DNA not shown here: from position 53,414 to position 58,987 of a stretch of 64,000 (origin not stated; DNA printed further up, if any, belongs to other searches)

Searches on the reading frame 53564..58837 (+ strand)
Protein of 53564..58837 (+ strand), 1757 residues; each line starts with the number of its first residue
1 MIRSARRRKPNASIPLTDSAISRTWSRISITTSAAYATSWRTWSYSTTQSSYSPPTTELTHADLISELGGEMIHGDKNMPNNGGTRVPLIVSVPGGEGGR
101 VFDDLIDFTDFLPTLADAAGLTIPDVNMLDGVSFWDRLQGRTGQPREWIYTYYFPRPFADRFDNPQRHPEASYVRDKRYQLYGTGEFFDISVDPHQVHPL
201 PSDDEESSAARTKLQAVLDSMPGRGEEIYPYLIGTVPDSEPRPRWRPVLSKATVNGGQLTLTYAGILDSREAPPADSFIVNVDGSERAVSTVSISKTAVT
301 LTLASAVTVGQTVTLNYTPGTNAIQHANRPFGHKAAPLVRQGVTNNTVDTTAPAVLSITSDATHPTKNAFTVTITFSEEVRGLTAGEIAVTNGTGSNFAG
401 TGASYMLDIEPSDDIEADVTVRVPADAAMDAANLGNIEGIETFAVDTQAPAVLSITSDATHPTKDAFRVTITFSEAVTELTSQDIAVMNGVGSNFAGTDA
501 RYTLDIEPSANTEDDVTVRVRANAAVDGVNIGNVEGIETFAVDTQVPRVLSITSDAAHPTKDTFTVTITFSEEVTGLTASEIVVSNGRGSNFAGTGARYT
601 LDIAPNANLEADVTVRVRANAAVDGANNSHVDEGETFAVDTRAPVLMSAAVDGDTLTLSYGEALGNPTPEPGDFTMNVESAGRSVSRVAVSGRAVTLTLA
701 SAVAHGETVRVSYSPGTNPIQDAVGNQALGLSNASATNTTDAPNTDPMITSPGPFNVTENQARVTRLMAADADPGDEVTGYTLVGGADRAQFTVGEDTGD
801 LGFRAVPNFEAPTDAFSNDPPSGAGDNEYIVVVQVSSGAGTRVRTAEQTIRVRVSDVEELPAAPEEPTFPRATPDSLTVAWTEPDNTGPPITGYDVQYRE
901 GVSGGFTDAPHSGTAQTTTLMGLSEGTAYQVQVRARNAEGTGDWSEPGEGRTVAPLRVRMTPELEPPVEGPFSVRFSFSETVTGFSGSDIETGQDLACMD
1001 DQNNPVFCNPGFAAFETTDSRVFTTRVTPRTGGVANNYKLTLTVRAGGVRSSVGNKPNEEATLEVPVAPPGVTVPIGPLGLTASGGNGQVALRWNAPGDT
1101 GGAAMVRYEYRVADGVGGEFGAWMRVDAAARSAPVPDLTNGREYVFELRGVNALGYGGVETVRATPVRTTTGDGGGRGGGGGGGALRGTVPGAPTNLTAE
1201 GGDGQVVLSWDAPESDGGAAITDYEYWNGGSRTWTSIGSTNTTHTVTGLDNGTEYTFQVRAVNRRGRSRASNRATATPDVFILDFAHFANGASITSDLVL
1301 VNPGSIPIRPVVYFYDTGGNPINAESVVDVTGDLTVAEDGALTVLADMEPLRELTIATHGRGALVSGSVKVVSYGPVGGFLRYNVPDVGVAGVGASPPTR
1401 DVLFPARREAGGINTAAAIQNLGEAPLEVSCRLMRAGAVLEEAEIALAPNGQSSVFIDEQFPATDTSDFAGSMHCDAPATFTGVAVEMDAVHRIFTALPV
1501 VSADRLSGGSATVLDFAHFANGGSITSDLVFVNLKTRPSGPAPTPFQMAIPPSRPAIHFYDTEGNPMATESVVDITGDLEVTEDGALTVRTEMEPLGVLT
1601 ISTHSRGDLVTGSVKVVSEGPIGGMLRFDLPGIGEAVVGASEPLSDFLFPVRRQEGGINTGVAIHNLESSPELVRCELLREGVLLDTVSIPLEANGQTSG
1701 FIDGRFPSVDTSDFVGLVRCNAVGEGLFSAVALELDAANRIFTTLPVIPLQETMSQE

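Call 14: search_protein_families(library=pfam, proteins=[window:53564-58837:+], max_evalue=0.001)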
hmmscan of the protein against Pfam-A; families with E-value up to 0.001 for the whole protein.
window:53564-58837:+ (1757 aa): 10 families
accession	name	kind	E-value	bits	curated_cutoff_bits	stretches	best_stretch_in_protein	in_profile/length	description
PF00041.27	fn3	-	7.8e-39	132.2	25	3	863-949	2-82/84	Fibronectin type III domain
PF19078.6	Big_12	-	4.5e-38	130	27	3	543-633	1-94/102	Bacterial Ig-like domain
PF13753.12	SWM_repeat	-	2.7e-34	117.7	27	2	246-321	5-85/86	Putative flagellar system-associated repeat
PF25059.1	FN3_DSCAM-DSCAML_C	-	2.8e-12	47.2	39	1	885-941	14-70/89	DSCAM/DSCAML C-terminal Fn3-like domain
PF16347.10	SGSH_C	-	9.5e-09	36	29.3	1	70-216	1-146/154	N-sulphoglucosamine sulphohydrolase, C-terminal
PF00028.23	Cadherin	-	9.1e-07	29.6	28.8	1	755-854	3-92/93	Cadherin domain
PF16656.11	Pur_ac_phosph_N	-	1.7e-06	28.9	30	1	870-950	9-91/93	Purple acid Phosphatase, N-terminal domain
PF10989.13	DUF2808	-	4.7e-06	27.1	25.3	0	689-720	85-116/146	Protein of unknown function (DUF2808)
PF16323.11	DUF4959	-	0.00011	22.9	32.9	0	1189-1270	17-98/106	Domain of unknown function (DUF4959)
PF25788.1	Ig_Rha78A_N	-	0.00085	20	27.4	0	922-948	70-97/105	Rha78A-like, N-terminal immunoglobulin domain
